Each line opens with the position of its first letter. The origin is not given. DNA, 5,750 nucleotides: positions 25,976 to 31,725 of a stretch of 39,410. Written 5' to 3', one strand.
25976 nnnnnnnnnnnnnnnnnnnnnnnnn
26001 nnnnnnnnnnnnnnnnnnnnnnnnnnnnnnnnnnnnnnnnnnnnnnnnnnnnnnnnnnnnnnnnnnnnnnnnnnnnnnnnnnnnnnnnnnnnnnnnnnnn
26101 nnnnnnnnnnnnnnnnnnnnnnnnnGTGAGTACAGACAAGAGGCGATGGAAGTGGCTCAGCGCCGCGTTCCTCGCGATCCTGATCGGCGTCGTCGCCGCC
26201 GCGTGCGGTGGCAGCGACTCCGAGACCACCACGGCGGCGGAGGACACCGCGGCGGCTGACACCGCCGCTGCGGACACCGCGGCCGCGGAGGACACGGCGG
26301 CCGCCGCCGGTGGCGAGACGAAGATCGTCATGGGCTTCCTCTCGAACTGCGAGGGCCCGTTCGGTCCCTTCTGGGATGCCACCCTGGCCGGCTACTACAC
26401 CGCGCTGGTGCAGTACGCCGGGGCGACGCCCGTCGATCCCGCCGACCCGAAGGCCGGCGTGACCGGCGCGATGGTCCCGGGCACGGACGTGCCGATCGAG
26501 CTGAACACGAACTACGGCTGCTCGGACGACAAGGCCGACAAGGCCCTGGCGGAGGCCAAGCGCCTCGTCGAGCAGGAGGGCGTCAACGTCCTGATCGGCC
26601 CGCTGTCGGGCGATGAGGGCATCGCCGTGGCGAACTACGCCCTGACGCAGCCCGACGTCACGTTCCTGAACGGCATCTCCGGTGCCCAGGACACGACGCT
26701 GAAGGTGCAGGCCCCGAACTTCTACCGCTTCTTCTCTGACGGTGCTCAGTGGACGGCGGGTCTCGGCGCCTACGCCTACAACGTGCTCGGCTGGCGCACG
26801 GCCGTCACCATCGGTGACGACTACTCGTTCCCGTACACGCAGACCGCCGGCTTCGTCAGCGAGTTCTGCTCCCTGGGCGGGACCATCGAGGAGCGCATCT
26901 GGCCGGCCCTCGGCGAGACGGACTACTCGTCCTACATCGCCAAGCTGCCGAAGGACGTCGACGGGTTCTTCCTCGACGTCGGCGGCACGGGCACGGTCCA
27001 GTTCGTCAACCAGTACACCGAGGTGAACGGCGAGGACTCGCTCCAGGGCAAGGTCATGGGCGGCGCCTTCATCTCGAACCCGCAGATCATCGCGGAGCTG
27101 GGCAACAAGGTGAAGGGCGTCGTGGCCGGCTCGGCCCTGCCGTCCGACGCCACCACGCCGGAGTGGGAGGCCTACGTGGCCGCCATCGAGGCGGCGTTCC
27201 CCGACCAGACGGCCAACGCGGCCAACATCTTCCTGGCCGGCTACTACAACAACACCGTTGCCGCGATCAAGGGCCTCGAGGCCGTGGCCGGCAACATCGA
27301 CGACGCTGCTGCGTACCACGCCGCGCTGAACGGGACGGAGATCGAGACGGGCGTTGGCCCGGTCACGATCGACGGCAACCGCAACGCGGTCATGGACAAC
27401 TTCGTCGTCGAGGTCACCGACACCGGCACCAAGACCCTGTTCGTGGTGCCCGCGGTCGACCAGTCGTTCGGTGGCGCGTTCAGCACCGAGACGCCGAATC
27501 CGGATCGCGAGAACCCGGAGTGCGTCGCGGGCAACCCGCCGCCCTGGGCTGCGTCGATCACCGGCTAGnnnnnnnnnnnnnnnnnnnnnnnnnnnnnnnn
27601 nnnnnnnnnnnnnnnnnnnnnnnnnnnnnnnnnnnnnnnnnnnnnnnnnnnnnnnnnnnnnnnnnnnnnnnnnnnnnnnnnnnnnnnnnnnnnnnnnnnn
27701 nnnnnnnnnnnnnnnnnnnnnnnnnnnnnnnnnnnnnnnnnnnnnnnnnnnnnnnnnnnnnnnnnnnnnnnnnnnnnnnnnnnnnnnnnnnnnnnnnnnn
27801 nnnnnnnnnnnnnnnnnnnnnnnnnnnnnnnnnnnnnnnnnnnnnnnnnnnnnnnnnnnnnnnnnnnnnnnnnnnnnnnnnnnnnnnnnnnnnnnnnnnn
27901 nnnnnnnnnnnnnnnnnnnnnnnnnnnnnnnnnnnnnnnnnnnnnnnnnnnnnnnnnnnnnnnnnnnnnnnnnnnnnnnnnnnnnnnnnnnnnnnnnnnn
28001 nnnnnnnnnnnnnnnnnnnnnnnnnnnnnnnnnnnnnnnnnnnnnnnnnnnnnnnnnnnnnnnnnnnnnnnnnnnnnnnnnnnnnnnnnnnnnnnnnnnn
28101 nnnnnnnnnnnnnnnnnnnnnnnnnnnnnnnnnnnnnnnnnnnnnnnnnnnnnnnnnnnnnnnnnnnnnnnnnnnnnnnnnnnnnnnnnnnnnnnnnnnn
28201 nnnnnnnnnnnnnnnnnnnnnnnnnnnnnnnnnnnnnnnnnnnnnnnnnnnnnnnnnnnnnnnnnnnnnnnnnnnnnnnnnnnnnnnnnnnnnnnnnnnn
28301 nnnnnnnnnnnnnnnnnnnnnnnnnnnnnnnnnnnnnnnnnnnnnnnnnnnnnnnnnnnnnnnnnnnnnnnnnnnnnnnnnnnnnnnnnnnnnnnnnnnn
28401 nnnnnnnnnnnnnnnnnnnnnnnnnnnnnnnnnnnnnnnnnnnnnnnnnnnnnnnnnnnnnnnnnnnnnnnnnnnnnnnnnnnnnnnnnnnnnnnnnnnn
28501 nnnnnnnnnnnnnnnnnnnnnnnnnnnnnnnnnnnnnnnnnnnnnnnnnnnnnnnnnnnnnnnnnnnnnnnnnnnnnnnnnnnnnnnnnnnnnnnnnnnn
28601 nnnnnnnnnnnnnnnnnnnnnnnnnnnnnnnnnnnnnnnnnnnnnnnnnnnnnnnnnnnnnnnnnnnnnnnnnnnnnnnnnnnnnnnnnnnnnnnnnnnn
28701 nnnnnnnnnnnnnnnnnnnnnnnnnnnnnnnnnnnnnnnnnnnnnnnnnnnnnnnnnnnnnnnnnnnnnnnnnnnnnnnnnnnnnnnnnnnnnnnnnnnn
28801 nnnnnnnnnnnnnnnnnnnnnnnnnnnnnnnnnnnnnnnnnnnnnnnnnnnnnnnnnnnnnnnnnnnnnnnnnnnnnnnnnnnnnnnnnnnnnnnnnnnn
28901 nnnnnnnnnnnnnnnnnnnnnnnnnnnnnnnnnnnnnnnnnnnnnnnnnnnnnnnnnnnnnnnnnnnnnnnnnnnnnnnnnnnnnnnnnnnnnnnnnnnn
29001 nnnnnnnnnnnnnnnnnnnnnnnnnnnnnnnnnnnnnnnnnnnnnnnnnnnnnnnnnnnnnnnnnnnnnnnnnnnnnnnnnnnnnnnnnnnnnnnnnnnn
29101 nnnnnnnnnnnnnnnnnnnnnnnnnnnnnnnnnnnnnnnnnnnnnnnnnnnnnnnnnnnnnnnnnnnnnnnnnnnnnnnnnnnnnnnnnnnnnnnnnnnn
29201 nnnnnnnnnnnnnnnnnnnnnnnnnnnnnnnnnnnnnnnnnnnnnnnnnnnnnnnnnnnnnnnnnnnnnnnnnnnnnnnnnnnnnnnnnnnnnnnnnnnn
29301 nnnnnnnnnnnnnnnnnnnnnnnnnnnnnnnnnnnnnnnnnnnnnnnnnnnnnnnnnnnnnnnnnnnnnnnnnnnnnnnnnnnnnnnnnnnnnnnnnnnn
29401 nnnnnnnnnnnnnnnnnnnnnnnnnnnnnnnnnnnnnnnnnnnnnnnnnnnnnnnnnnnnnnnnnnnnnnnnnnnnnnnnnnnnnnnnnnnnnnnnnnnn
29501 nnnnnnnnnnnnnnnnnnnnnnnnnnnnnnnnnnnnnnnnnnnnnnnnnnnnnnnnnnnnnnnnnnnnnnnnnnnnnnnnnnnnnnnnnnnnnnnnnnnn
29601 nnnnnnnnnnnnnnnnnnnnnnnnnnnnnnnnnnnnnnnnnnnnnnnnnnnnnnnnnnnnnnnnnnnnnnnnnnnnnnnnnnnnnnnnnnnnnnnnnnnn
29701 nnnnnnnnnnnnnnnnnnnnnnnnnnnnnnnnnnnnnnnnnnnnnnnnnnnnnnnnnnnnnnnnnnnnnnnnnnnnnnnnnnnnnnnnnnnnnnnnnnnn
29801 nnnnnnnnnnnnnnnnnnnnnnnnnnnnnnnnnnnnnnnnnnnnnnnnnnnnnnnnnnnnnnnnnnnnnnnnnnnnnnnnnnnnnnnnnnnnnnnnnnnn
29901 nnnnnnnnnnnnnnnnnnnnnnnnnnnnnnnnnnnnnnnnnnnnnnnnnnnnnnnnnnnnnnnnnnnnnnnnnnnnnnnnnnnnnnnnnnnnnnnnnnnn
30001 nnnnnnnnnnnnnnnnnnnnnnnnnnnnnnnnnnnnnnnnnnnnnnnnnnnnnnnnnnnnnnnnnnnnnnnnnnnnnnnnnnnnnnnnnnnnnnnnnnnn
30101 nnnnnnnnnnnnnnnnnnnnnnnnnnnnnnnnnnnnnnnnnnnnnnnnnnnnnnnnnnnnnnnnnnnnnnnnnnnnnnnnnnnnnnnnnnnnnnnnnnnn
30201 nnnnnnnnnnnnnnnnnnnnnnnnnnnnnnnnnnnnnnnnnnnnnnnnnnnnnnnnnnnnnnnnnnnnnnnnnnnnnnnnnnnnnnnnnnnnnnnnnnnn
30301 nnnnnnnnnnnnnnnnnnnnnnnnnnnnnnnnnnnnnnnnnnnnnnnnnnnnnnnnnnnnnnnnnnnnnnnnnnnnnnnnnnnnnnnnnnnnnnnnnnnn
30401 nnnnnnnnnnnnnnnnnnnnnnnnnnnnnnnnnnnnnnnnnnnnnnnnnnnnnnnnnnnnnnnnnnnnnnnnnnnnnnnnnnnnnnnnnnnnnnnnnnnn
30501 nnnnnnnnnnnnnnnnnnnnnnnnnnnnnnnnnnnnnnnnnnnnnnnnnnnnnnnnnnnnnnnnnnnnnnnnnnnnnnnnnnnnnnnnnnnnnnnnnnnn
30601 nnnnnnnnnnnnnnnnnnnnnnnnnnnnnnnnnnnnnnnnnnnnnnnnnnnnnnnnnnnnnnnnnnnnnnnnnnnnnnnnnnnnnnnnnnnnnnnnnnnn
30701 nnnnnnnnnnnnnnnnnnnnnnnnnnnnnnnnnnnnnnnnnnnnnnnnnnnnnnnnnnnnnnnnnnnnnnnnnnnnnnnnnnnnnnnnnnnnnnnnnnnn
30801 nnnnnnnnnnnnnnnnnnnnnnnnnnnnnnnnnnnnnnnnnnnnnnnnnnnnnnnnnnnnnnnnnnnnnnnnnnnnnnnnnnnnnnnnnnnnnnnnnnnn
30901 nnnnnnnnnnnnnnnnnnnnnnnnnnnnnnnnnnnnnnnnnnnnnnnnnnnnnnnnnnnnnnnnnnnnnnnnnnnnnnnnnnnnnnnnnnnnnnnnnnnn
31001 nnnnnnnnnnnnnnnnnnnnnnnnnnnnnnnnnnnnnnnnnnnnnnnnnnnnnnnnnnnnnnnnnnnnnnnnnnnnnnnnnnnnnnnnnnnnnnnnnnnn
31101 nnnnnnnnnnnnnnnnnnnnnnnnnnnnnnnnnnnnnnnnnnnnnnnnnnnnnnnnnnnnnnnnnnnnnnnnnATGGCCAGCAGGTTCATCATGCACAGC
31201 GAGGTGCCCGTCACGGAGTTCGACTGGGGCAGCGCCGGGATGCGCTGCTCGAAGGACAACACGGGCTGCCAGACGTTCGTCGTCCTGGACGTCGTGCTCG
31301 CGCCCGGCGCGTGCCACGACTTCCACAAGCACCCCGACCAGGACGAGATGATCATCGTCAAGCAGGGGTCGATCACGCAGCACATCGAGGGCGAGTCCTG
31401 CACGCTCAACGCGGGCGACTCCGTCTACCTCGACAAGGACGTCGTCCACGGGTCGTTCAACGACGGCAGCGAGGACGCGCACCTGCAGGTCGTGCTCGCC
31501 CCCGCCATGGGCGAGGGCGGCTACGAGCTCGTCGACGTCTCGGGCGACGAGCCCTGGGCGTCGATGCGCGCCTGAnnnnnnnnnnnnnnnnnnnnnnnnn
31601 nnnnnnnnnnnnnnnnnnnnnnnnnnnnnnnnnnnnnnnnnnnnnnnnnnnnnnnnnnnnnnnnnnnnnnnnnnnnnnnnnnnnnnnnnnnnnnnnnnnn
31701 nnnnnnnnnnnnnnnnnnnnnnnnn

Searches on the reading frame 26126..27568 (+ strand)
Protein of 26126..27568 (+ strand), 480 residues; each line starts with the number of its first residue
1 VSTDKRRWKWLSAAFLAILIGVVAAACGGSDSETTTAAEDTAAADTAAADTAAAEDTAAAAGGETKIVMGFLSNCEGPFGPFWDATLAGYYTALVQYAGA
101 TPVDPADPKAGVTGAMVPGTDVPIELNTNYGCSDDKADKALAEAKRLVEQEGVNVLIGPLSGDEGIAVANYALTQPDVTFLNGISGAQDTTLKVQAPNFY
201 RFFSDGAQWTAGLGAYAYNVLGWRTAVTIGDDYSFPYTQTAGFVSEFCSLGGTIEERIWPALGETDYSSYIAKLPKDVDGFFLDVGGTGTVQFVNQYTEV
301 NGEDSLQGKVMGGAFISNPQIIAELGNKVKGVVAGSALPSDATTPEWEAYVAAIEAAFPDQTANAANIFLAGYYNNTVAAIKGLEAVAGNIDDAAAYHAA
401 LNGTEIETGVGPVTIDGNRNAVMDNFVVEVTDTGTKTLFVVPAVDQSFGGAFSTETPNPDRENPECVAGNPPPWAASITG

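Call 11: search_protein_families(library=pfam, proteins=[window:26126-27568:+])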
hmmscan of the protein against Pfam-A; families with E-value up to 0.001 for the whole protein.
window:26126-27568:+ (480 aa): 2 families
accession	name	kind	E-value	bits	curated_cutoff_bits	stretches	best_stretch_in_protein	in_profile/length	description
PF13458.12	Peripla_BP_6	-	4.5e-36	125.6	31.7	1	136-434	53-342/343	Periplasmic binding protein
PF13433.12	Peripla_BP_5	-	2.9e-09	37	27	1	213-438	124-344/363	Periplasmic binding protein domain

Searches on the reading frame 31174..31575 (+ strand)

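Call 11: search_protein_families(library=pfam, proteins=[window:31174-31575:+])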
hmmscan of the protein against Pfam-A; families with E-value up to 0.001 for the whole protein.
window:31174-31575:+ (133 aa): 2 families
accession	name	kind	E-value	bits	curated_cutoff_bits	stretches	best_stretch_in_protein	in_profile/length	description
PF07883.17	Cupin_2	-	1.1e-15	57.5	27.2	1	40-106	3-68/70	Cupin domain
PF00190.28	Cupin_1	-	6.3e-05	23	22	1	35-107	33-112/151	Cupin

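Call 29: search_protein_families(library=ncbifam, proteins=[window:31174-31575:+], max_evalue=0.00001)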
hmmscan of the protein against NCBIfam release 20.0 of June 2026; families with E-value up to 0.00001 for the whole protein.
window:31174-31575:+ (133 aa): 1 family
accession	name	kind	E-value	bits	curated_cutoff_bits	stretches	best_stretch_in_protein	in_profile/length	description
NF049940.1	MandnitrLy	equivalog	3.6e-06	26.8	140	1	22-92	22-92/130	(R)-mandelonitrile lyase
